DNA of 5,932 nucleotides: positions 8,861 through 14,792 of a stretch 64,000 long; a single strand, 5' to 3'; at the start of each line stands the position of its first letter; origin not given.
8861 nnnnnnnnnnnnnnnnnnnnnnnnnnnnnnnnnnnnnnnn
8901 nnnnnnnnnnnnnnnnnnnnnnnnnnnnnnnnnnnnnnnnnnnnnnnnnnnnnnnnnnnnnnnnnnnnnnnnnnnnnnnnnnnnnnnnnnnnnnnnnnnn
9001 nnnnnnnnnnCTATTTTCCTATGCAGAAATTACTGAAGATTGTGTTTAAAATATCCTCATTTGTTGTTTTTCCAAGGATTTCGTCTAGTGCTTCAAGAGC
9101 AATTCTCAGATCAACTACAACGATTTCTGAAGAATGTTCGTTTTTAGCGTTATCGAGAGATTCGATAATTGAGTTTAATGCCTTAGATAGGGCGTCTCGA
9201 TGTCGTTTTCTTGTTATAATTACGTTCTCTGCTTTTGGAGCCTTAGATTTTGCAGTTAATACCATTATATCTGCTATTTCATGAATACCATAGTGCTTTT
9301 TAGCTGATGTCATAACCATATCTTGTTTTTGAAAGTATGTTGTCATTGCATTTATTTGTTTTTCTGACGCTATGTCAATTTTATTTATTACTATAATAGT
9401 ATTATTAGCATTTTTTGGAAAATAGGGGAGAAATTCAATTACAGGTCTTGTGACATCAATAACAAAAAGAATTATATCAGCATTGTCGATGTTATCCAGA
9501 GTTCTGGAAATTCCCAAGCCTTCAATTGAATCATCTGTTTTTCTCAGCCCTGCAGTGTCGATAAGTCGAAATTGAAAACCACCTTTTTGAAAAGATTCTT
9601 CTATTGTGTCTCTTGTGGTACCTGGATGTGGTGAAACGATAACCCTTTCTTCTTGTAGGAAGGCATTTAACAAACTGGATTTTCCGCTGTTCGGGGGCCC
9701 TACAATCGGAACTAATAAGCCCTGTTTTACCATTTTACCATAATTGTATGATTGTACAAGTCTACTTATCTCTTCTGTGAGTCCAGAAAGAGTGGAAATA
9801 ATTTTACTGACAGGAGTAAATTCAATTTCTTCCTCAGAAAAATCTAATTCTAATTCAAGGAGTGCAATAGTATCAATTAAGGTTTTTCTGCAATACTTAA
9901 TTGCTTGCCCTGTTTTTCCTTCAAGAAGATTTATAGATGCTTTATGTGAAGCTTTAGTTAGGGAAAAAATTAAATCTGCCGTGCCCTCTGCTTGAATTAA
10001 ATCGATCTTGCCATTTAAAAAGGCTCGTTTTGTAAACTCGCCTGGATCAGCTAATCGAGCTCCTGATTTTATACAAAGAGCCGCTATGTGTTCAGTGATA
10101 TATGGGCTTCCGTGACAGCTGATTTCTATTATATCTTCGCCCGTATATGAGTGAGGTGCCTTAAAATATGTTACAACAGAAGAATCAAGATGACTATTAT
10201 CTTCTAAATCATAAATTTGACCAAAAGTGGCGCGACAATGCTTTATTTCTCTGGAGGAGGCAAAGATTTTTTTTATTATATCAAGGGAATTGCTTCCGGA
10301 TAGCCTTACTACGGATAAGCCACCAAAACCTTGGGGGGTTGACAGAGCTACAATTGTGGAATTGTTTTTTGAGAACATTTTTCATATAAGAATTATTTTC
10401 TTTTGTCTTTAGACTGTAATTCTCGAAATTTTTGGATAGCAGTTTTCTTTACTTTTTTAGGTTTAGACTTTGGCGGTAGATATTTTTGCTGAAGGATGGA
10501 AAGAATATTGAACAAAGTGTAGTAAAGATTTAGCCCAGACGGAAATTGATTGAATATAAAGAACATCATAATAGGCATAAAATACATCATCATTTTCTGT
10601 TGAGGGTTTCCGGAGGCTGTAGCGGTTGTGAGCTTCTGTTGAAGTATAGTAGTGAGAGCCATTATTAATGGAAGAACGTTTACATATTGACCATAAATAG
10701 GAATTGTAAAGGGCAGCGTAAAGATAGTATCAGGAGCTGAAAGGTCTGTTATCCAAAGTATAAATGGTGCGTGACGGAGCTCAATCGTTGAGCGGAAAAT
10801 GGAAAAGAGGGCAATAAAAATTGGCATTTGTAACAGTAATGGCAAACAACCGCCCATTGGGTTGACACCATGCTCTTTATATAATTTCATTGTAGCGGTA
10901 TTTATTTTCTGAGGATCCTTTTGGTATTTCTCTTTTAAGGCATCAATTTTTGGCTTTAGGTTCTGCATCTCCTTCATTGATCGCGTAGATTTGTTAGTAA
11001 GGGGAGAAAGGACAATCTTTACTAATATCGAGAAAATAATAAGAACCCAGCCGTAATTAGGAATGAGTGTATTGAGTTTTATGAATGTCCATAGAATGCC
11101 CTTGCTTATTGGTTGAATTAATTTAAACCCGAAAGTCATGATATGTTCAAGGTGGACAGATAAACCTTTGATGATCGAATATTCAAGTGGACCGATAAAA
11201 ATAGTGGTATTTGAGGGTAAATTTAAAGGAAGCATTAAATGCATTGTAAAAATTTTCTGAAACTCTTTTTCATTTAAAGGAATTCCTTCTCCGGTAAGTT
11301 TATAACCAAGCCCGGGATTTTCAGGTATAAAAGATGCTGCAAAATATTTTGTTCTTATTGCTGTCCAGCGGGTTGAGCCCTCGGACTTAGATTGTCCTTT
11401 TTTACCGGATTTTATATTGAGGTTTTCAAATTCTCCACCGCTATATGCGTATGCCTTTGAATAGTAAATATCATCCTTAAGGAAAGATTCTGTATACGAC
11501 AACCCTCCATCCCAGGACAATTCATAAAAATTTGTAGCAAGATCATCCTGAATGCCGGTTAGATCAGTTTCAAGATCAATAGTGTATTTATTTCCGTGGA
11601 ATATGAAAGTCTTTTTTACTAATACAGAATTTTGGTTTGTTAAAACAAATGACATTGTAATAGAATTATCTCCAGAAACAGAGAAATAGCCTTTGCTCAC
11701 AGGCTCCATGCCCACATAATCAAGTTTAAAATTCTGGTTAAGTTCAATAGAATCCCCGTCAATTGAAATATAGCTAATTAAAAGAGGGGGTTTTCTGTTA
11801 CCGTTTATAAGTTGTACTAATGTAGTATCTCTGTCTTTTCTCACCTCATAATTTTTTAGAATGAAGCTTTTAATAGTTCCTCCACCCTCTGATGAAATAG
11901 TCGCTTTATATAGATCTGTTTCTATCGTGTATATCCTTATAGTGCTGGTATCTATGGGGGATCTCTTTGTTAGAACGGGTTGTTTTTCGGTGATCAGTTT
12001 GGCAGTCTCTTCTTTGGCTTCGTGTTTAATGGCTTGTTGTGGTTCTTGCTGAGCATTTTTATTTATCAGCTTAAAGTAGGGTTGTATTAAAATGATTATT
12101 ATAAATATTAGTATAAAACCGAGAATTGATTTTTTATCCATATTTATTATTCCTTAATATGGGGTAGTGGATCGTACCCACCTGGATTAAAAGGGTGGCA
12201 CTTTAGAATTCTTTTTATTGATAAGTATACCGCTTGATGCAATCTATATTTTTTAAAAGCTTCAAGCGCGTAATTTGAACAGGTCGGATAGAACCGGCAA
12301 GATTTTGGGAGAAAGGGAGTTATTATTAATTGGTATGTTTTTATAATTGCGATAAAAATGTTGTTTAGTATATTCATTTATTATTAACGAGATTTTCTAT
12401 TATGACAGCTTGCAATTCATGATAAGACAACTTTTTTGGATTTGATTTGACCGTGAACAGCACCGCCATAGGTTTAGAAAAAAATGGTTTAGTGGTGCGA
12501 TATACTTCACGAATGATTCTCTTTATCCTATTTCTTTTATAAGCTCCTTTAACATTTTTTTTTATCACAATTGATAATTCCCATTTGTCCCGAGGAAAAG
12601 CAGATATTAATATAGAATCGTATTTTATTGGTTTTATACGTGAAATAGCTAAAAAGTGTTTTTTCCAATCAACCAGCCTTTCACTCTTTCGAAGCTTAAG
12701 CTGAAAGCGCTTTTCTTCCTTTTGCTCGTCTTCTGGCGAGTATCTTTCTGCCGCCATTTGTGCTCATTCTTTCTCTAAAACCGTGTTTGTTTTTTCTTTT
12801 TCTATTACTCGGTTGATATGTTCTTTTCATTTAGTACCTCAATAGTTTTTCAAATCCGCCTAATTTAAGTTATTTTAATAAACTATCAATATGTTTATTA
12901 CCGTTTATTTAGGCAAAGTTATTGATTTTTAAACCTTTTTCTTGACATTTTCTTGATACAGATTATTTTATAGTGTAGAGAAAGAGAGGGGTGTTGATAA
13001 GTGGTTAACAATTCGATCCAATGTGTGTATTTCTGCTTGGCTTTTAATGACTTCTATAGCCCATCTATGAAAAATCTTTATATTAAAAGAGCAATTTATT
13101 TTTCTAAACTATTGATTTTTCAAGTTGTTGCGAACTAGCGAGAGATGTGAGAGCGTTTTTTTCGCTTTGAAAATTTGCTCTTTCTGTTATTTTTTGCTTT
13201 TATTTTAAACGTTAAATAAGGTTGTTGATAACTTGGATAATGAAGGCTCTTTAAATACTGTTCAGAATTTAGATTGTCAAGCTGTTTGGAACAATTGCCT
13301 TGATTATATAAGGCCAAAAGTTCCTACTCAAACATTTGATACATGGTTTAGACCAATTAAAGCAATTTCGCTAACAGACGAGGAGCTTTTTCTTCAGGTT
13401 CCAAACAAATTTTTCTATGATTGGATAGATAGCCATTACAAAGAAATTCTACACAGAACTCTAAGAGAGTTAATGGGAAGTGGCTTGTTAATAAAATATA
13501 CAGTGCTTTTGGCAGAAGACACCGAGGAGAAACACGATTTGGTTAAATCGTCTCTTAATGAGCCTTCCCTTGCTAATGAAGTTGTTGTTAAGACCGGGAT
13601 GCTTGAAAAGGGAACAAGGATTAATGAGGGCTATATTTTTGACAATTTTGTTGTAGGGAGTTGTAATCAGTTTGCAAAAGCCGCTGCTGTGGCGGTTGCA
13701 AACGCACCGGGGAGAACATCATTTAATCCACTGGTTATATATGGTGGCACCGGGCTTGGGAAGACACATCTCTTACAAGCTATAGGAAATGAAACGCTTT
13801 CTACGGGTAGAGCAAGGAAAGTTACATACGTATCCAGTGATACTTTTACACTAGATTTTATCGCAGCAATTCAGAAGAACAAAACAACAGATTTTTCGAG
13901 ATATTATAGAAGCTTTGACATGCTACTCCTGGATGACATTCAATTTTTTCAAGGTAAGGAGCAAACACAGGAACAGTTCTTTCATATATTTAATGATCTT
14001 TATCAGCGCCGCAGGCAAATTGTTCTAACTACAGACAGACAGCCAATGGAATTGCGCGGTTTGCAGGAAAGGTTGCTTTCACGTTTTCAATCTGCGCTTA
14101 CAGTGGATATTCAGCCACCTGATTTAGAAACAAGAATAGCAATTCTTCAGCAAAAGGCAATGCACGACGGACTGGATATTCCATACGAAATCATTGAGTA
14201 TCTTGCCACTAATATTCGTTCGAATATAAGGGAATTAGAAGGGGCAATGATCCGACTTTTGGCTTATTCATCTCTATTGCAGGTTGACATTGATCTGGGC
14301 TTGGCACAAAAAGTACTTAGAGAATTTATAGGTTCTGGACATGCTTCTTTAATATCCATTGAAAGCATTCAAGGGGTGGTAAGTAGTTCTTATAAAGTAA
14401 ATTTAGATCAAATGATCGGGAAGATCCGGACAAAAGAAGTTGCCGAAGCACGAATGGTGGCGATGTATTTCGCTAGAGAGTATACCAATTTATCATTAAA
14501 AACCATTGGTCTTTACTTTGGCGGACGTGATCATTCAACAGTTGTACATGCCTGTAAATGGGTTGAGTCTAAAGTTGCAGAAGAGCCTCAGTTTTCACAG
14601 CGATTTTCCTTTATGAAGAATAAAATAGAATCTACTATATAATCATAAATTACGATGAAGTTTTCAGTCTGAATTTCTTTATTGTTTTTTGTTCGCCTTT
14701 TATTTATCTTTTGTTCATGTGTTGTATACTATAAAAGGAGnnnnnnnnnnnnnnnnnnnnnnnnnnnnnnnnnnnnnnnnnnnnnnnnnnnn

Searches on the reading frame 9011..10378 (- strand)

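Call 37: search_protein_families(library=pfam, proteins=[window:9011-10378:-], max_evalue=0.00001)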
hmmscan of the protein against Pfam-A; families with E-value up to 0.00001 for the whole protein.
window:9011-10378:- (455 aa): 5 families
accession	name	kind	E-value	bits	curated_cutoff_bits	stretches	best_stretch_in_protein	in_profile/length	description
PF12631.12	MnmE_helical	-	8.8e-49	166.9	40.1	1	127-452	1-211/211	MnmE helical domain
PF10396.14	TrmE_N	-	2.7e-42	144.1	29.8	1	8-124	1-117/117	GTP-binding protein TrmE N-terminus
PF01926.29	MMR_HSR1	-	3.1e-24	85.7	21.9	1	224-333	3-113/113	50S ribosome-binding GTPase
PF02421.24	FeoB_N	-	2e-11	44.1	27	1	223-370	3-154/156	Ferrous iron transport protein B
PF00350.29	Dynamin_N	-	1.4e-06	28.9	27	0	225-256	3-34/168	Dynamin family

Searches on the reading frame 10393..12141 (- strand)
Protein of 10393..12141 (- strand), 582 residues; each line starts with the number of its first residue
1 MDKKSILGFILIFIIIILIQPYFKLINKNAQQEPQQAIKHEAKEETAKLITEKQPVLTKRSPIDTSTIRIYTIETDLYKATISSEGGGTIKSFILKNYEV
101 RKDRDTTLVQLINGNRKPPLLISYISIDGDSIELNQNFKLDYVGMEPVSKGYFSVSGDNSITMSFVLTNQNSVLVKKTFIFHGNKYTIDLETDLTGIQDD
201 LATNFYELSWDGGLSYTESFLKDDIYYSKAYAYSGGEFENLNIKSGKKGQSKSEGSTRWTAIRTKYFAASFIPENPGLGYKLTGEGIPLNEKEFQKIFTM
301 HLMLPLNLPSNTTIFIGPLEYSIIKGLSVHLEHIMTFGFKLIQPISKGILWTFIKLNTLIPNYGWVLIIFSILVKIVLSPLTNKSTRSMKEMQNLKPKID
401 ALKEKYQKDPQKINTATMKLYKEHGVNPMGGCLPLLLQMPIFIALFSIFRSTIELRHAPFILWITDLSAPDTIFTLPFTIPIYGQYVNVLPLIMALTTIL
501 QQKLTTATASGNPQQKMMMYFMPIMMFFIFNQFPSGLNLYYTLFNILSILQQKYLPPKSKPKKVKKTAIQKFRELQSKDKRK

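Call 37: search_protein_families(library=pfam, proteins=[window:10393-12141:-], max_evalue=0.00001)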
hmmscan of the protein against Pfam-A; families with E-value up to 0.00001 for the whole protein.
window:10393-12141:- (582 aa): 2 families
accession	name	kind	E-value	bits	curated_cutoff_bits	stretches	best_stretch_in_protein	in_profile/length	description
PF02096.25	60KD_IMP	-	2.7e-62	210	35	1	363-554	1-160/163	60Kd inner membrane protein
PF14849.12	YidC_periplas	-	2.6e-27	96.9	24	1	72-351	3-282/283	YidC periplasmic domain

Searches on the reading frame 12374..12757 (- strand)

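Call 96: search_protein_families(library=pfam, proteins=[window:12374-12757:-], max_evalue=0.0001)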
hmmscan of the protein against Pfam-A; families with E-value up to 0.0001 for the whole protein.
window:12374-12757:- (127 aa): 1 family
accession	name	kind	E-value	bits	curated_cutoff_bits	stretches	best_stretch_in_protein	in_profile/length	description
PF00825.24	Ribonuclease_P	-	2.7e-12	47.1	22.3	1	23-118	2-100/109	Ribonuclease P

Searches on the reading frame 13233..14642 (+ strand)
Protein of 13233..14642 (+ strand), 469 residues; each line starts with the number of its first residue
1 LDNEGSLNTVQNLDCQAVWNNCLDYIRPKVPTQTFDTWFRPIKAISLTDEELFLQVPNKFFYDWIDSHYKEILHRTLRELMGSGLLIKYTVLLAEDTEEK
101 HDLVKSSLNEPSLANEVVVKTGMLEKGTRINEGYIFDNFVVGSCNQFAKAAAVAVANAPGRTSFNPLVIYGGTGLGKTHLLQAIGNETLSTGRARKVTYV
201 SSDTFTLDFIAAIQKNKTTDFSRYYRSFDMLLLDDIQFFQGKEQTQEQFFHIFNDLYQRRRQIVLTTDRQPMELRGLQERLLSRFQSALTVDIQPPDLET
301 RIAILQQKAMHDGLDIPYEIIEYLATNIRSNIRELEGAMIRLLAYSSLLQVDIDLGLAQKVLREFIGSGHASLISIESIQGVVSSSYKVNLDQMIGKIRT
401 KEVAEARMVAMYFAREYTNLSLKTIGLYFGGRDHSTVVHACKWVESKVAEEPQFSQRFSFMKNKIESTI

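Call 37: search_protein_families(library=pfam, proteins=[window:13233-14642:+], max_evalue=0.00001)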
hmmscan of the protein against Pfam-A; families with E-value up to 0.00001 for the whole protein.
window:13233-14642:+ (469 aa): 4 families
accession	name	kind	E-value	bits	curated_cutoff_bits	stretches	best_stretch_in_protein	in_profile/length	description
PF00308.24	Bac_DnaA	-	1.5e-63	214.2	23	1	131-292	2-162/162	Bacterial DnaA ATPAse domain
PF08299.17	Bac_DnaA_C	-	7.3e-26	90.4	31.5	1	376-443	1-68/69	Bacterial dnaA protein helix-turn-helix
PF11638.13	DnaA_N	-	1.9e-20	72.8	24.6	1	16-77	1-63/65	DnaA N-terminal domain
PF01695.23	IstB_IS21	-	1.6e-10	41.4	24.1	1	167-269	95-194/238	IstB-like ATP binding protein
